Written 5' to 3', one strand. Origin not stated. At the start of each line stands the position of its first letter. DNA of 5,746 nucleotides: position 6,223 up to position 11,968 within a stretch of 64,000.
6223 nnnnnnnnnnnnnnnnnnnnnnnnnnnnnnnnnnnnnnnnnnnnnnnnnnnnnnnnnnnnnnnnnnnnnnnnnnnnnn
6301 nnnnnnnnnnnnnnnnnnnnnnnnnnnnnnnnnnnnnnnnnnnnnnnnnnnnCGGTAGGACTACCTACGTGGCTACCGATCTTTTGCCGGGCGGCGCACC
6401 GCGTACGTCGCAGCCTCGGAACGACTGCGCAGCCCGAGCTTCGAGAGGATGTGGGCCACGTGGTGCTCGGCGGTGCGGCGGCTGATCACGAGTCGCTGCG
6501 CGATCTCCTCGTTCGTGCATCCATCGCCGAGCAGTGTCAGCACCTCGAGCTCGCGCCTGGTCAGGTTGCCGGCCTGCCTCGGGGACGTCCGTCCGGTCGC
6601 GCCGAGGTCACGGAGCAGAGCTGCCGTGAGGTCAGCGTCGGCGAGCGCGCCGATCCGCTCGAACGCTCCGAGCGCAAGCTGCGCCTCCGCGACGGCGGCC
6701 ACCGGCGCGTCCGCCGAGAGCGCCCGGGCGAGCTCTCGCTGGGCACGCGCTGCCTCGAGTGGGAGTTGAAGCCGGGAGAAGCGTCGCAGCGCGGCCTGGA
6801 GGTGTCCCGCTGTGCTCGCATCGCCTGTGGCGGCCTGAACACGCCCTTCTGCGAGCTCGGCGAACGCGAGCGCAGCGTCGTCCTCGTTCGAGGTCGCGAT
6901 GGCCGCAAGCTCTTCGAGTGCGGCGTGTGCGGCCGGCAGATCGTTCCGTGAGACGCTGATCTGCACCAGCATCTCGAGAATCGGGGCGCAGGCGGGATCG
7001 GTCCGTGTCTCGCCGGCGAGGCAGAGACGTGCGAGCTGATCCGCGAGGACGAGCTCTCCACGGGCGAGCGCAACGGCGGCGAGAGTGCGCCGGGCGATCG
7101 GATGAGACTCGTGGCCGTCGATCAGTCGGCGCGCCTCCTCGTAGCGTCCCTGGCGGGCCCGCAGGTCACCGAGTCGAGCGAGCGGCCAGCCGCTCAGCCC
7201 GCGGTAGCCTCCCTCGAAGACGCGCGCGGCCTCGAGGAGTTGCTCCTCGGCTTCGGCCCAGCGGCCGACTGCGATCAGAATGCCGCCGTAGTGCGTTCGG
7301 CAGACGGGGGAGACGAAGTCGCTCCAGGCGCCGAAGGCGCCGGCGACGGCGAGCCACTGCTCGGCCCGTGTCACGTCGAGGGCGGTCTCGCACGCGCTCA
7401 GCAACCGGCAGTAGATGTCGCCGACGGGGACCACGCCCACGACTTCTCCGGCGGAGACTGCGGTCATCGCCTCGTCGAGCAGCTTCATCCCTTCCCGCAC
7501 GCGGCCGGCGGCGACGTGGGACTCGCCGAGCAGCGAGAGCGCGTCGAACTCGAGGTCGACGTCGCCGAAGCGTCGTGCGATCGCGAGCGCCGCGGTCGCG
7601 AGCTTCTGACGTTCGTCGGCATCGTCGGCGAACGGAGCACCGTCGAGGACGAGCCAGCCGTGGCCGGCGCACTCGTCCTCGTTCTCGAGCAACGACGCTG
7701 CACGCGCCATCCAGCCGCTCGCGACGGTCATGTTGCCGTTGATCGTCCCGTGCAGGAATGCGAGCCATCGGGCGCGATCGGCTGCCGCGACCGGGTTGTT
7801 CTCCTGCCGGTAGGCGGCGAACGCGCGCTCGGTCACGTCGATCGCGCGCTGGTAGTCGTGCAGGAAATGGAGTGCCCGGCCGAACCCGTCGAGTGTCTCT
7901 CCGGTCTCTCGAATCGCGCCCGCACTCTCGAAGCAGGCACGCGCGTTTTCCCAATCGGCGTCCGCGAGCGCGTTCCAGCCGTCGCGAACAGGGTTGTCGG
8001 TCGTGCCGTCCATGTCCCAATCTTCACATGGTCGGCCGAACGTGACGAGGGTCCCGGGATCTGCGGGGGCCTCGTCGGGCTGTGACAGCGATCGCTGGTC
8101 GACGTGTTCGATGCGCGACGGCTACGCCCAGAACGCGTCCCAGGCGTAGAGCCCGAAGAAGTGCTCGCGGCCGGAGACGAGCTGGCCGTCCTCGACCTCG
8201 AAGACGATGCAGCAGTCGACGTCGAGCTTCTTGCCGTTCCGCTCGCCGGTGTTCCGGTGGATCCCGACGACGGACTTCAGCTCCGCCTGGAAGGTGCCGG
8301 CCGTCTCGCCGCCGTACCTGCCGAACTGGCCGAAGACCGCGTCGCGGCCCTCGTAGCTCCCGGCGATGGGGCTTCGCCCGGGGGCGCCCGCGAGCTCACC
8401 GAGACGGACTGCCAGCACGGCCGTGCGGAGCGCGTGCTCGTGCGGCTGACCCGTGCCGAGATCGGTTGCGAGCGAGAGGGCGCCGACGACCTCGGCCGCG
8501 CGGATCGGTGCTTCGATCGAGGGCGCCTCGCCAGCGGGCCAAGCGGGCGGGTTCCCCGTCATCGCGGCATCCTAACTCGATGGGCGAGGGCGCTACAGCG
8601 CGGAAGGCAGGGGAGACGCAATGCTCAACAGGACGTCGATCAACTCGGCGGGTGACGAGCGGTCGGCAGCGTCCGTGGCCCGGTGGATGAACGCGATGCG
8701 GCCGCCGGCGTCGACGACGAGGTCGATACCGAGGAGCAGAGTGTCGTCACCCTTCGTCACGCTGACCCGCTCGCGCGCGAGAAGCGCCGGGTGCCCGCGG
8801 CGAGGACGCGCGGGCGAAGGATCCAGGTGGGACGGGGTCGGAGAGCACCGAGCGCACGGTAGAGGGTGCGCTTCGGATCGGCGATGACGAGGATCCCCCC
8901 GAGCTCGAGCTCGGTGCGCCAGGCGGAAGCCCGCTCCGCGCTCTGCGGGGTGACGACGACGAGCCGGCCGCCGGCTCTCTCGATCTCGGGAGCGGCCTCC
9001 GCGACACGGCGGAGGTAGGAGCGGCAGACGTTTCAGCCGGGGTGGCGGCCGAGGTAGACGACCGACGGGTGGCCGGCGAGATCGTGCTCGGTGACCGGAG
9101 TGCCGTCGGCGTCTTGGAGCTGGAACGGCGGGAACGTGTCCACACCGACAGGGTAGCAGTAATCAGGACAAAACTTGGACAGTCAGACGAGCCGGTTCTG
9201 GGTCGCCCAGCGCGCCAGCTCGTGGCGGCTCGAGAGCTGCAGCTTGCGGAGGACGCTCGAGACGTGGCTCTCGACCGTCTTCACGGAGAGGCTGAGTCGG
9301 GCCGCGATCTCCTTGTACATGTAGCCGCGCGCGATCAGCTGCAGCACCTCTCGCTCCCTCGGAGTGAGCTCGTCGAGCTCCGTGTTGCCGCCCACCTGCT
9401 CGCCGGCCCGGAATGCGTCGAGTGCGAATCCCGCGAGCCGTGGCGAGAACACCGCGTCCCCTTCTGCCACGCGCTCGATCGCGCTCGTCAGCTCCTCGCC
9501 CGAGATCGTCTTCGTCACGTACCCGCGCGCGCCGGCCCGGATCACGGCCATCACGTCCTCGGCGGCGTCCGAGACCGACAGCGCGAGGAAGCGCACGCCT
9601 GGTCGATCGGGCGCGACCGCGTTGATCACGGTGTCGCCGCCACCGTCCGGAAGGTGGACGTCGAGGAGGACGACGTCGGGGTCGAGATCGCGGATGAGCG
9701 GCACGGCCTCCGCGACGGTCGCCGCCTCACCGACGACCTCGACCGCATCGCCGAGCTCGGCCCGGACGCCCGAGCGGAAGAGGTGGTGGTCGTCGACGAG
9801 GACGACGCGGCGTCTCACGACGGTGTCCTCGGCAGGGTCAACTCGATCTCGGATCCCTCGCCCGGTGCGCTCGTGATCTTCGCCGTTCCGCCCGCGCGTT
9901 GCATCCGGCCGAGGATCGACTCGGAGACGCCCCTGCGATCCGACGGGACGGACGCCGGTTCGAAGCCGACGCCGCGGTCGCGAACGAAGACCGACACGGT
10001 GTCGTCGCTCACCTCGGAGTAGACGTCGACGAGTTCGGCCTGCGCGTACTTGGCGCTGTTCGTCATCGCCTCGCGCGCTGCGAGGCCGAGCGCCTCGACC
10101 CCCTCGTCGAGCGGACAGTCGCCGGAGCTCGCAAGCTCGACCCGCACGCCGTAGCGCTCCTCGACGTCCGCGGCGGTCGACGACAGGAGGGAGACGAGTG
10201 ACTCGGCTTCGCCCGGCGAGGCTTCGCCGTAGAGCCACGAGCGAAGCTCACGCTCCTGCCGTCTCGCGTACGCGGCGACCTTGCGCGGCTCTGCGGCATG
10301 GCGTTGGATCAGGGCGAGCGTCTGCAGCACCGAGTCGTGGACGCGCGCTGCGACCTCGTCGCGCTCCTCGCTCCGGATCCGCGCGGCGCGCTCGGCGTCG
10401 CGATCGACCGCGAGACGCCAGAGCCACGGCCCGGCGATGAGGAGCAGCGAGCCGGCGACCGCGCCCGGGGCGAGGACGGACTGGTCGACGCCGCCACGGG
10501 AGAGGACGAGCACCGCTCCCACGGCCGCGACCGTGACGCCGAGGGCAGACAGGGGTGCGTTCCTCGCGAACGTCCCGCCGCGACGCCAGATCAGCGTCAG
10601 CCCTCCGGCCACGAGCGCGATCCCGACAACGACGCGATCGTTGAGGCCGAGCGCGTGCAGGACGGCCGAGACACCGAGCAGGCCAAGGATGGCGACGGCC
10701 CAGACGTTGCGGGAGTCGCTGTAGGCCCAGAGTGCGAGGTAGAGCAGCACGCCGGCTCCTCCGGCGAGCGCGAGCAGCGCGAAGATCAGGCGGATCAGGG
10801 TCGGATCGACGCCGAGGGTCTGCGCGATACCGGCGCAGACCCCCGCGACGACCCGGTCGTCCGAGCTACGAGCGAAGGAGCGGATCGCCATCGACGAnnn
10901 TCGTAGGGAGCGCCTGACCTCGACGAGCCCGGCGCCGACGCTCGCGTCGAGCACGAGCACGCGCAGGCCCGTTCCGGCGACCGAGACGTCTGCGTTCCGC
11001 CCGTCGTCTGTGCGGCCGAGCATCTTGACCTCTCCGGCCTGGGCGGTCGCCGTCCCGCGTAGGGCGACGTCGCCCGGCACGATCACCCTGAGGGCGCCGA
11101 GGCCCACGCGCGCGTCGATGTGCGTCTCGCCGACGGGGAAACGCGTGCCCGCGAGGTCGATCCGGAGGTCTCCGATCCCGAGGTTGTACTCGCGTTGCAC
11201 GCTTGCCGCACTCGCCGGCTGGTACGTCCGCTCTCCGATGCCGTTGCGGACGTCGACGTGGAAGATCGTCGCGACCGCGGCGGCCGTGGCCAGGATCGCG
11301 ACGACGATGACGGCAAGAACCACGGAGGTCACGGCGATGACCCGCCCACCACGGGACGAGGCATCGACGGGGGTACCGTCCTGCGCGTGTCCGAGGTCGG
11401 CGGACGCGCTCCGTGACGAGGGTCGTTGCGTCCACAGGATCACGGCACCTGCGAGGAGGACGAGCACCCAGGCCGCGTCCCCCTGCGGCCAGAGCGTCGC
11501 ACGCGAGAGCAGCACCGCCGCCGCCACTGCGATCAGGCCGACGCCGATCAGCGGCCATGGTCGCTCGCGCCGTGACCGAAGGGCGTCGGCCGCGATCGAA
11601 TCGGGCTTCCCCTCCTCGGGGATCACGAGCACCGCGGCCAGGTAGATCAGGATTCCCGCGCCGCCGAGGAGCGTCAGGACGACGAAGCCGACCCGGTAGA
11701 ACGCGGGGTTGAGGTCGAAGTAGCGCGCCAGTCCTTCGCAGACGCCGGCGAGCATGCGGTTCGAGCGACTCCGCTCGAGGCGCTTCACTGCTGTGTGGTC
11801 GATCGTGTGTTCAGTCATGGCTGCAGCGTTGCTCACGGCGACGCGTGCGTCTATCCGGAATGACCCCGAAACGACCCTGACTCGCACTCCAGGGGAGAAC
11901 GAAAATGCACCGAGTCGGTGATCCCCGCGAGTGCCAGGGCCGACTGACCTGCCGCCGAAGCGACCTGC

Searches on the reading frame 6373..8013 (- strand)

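Call 8: search_protein_families(library=pfam, max_evalue=0.01, proteins=[window:6373-8013:-])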
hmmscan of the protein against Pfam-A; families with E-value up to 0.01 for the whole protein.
window:6373-8013:- (546 aa): 5 families
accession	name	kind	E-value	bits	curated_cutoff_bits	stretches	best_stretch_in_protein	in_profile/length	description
PF00196.25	GerE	-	1.4e-16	60.3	23.5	1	483-538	2-57/57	Bacterial regulatory proteins, luxR family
PF13424.12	TPR_12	-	2.7e-09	37.5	30.1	2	241-297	8-67/77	Tetratricopeptide repeat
PF08281.18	Sigma70_r4_2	-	0.00017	21.6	25.7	1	483-526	10-54/54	Sigma-70, region 4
PF12895.13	ANAPC3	-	0.0003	21.5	27.2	0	231-261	51-81/82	Anaphase-promoting complex, cyclosome, subunit 3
PF07719.23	TPR_2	-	0.00098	19.5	27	0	278-297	4-23/34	Tetratricopeptide repeat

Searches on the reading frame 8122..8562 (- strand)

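Call 8: search_protein_families(library=pfam, max_evalue=0.01, proteins=[window:8122-8562:-])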
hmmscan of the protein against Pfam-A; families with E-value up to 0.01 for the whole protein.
window:8122-8562:- (146 aa): 1 family
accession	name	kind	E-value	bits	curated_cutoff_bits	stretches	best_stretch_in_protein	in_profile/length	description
PF12680.13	SnoaL_2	-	0.0023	18.9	27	1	65-129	29-100/102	SnoaL-like domain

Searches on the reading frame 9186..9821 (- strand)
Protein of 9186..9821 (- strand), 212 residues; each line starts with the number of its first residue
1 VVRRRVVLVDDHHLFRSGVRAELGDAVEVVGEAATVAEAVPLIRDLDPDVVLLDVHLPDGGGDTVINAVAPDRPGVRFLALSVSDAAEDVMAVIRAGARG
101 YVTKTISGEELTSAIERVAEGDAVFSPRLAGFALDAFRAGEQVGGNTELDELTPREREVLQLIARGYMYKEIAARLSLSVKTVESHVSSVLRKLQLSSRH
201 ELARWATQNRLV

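Call 8: search_protein_families(library=pfam, max_evalue=0.01, proteins=[window:9186-9821:-])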
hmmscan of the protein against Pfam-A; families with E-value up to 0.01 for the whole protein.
seq(212 aa): 6 families
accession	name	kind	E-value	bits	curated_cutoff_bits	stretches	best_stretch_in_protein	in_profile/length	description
PF00196.25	GerE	-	4.7e-20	71.4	23.5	1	151-206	2-57/57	Bacterial regulatory proteins, luxR family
PF00072.30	Response_reg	-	8.2e-20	71.5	30.2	1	6-116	1-111/111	Response regulator receiver domain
PF08281.18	Sigma70_r4_2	-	2.9e-09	36.9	25.7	1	149-194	8-54/54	Sigma-70, region 4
PF04545.22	Sigma70_r4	-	5.5e-08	32.6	24.1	1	149-195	2-49/50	Sigma-70, region 4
PF14493.12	HTH_40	-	0.00094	19.9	27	1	157-195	3-41/89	Helix-turn-helix domain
PF13936.12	HTH_38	-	0.0038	17.4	27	0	152-184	5-38/44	Helix-turn-helix domain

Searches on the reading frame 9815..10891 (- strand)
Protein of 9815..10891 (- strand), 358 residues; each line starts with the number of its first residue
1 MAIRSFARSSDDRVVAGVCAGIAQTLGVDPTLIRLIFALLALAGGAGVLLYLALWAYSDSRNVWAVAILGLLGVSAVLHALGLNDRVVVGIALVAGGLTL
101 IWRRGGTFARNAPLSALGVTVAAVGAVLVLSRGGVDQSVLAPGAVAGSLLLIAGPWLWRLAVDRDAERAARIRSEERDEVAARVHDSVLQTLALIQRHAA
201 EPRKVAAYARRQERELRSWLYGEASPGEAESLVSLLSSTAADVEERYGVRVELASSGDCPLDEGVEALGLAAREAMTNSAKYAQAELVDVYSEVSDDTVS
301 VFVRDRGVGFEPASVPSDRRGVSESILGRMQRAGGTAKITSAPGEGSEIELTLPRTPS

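Call 8: search_protein_families(library=pfam, max_evalue=0.01, proteins=[window:9815-10891:-])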
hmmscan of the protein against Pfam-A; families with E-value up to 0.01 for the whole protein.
window:9815-10891:- (358 aa): 3 families
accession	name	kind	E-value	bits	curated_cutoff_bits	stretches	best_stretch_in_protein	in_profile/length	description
PF04024.17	PspC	-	4.3e-21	74.9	25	1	5-56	2-53/58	PspC domain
PF02518.31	HATPase_c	-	1.7e-08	35.3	26.4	1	267-356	5-110/111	Histidine kinase-, DNA gyrase B-, and HSP90-like ATPase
PF13581.12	HATPase_c_2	-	1e-06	29.2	27.4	1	237-319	12-88/127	Histidine kinase-like ATPase domain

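Call 13: find_related_loci(query=window:9815-10891:-, collection=genome_contigs, flank=10000)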
Query window:9815-10891:- (358 aa) in genome_contigs; peptide patterns used: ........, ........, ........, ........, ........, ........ (x = any residue, [..] = any of these).
600 stretches matched a pattern (row limit reached: there are more); 39 encode a relative of the query (tblastn E <= 1e-3); 39 distinct loci.
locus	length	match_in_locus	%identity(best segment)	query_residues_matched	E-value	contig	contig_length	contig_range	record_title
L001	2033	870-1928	85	1-353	0e+0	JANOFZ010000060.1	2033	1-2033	MAG: Thermoleophilia bacterium isolate SOY_64_metabat_329 SOY_64_k141_1895297, whole genome shotgun sequence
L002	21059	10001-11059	87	1-353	0e+0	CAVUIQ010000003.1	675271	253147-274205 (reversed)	MAG: uncultured Thermoleophilia bacterium isolate MFD04651.bin.2.180 genome assembly, contig: contig_163, whole genome s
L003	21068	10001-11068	67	1-355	7e-138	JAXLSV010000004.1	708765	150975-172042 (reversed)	MAG: Gaiellales bacterium isolate STL-ACT44 C2.12.fa-4, whole genome shotgun sequence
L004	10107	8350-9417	66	1-355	1e-137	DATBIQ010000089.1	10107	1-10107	MAG TPA_asm: Gaiella sp. isolate SMAG_U3898 k141_4265953, whole genome shotgun sequence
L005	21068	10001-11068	65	1-355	1e-136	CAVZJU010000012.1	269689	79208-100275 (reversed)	MAG: uncultured Actinomycetes bacterium isolate MFD05442.bin.1.340 genome assembly, contig: contig_54687, whole genome s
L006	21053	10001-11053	67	5-354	7e-134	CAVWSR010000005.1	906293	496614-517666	MAG: uncultured Actinomycetes bacterium isolate MFD05442.bin.2.111 genome assembly, contig: contig_24269, whole genome s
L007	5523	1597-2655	67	1-356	2e-131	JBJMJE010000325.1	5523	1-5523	MAG: Gaiellaceae bacterium isolate 12C16O_168h_100_P08_coass_bin_11 k141_760223, whole genome shotgun sequence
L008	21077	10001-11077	67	1-358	1e-130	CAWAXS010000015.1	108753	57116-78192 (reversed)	MAG: uncultured Actinomycetes bacterium isolate MFD05942.bin.1.35 genome assembly, contig: contig_3603, whole genome sho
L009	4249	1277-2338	63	1-355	8e-131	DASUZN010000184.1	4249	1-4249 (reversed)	MAG TPA_asm: Gaiella sp. isolate SMAG_U1924 k141_619310, whole genome shotgun sequence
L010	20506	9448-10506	64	1-355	5e-127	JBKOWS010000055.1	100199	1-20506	MAG: Actinomycetota bacterium isolate GM_EKS_MAG_00009 GM_EKS_000000122637, whole genome shotgun sequence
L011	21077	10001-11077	65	1-358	6e-121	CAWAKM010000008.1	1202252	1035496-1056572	MAG: uncultured Thermoleophilia bacterium isolate MFD02242.bin.1.319 genome assembly, contig: contig_2770, whole genome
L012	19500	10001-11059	63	1-354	7e-121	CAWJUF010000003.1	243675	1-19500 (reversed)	MAG: uncultured Actinomycetes bacterium isolate MFD09018.bin.3.3 genome assembly, contig: contig_13477, whole genome sho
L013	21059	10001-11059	63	1-355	1e-118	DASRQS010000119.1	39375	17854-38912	MAG TPA_asm: Gaiellales bacterium isolate SMAG_U4271 k141_1436479, whole genome shotgun sequence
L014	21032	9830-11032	41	6-355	2e-72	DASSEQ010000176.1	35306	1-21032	MAG TPA_asm: Mycobacteriales bacterium isolate SMAG_U982 k141_280395, whole genome shotgun sequence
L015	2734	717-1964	40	4-355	9e-67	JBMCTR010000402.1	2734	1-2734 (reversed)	MAG: Actinomycetota bacterium isolate D2M14_3 NODE_7025_length_2734_cov_21.789847, whole genome shotgun sequence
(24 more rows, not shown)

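Call 68: search_protein_families(library=ncbifam, max_evalue=0.00001, proteins=[window:9815-10891:-, L002:7648-8892:+])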
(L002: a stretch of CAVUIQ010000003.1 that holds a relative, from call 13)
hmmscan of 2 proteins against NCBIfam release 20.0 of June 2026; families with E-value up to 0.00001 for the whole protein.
window:9815-10891:- (358 aa): 8 families
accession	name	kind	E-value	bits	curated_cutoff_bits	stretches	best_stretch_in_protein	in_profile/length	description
NF047322.1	HK_morpho_MacS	equivalog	9.6e-27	94.1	300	1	32-354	37-367/367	MacS family sensor histidine kinase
TIGR02978.1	phageshock_pspC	equivalog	1.1e-09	38.2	104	1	4-59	2-59/121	envelope stress response membrane protein PspC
NF008184.0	PRK10935.1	equivalog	1.1e-09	37.5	553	1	272-356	476-560/565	nitrate/nitrite two-component system sensor histidine kinase NarQ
NF008649.0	PRK11644.1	equivalog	8.8e-09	34.6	408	1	273-356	418-497/499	signal transduction histidine-protein kinase/phosphatase UhpB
NF007896.0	PRK10600.1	equivalog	7.1e-08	31.5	578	0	234-352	463-582/598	nitrate/nitrite two-component system sensor histidine kinase NarX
NF052531.1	Strep_LiaS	equivalog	2.3e-07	30.4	450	1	272-354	245-326/328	envelope stress sensor histidine kinase LiaS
NF052443.1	SensHisKinMctS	equivalog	2.3e-07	29.5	700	1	232-356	322-449/457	two-component system sensor histidine kinase MctS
NF040691.1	MtrAB_MtrB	equivalog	1.9e-06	27.2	450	0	271-314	391-434/507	MtrAB system histidine kinase MtrB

L002:7648-8892:+ (414 aa): 14 families
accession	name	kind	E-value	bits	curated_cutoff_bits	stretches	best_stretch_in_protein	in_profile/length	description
TIGR00881.1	2A0104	subfamily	1.2e-23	83.8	407.75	2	43-200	15-173/379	phosphoglycerate transporter protein PgtP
TIGR00893.1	2A0114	subfamily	5.2e-17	61.9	395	1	42-201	13-172/399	D-galactonate transporter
NF049980.1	SfMCT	equivalog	1.3e-16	60.3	320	1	21-208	1-187/378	L-lactate MFS transporter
TIGR00890.1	2A0111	subfamily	5.6e-12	45.3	374.85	1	21-393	1-376/377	oxalate/formate antiport family MFS transporter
TIGR00886.1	2A0108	subfamily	6.4e-11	41.9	311.7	1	38-352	16-359/368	NarK family nitrate/nitrite MFS transporter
TIGR00712.1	glpT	equivalog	6.6e-10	38.6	632.55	1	19-181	25-189/440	glycerol-3-phosphate transporter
TIGR04259.1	oxa_formateAnti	equivalog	3.8e-09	35.9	335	1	21-389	1-382/405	oxalate/formate MFS antiporter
TIGR00894.1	2A0114euk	subfamily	8.5e-09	34.4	626.45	1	51-198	69-219/465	Na(+)-dependent inorganic phosphate cotransporter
NF008433.0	PRK11273.1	equivalog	7.3e-08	32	748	1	27-189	36-197/452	glycerol-3-phosphate transporter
TIGR00895.1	2A0115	subfamily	8.3e-07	28.3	418.55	1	18-179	12-173/398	aromatic acid/H+ symport family MFS transporter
NF008661.1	PRK11663.1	subfamily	1.5e-06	27.5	564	0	42-184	49-191/439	MFS transporter family glucose-6-phosphate receptor UhpC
NF000025.1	MFS_efflux_tcmA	exception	1.5e-06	27.3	999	1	24-228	28-231/538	tetracenomycin C efflux MFS transporter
NF008270.1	PRK11043.1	equivalog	1.7e-06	27.4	430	1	49-128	31-112/382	purine nucleoside transporter PunC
TIGR00883.1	2A0106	subfamily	8.6e-06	25.1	443.45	0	240-375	243-382/400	metabolite/H+ symporter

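Call 93: search_protein_families(library=pfam, max_evalue=0.00001, proteins=[L002:7648-8892:+])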
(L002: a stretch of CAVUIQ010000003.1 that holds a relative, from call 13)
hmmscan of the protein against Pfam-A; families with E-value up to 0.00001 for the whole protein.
L002:7648-8892:+ (414 aa): 1 family
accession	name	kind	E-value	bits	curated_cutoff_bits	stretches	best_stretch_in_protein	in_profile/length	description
PF07690.21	MFS_1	-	1.3e-45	156.3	33.4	1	31-365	4-347/347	Major Facilitator Superfamily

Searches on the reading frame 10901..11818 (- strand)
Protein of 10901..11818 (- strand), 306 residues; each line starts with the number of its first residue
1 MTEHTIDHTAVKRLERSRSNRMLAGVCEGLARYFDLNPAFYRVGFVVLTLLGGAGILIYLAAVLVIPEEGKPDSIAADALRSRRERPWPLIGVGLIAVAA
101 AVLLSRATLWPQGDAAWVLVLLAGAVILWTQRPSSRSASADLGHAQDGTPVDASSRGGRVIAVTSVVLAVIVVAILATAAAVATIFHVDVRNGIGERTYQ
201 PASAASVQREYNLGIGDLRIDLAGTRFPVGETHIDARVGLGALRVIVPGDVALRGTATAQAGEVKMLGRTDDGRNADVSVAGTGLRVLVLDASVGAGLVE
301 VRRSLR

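Call 8: search_protein_families(library=pfam, max_evalue=0.01, proteins=[window:10901-11818:-])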
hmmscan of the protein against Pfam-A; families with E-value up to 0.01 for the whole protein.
seq(306 aa): 2 families
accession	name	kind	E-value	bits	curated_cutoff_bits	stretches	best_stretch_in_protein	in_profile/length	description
PF04024.17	PspC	-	6.4e-23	80.8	25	1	12-69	1-58/58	PspC domain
PF09922.15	LiaF-like_C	-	6.7e-09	36.1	29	1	210-301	18-114/114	Cell wall-active antibiotics response LiaF, C-terminal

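Call 68: search_protein_families(library=ncbifam, max_evalue=0.00001, proteins=[window:10901-11818:-])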
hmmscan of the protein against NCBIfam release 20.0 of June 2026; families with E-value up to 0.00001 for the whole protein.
seq(306 aa): 3 families
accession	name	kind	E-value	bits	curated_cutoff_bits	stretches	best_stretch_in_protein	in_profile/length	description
TIGR02978.1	phageshock_pspC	equivalog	2.5e-12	46.7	104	1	12-75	2-65/121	envelope stress response membrane protein PspC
NF040535.1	LiaF_C_term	equivalog_domain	3.1e-09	36.8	57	1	214-302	9-101/103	cell wall-active antibiotics response protein LiaF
NF007973.0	PRK10697.1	equivalog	2.2e-06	27.6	136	0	10-62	6-57/119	envelope stress response membrane protein PspC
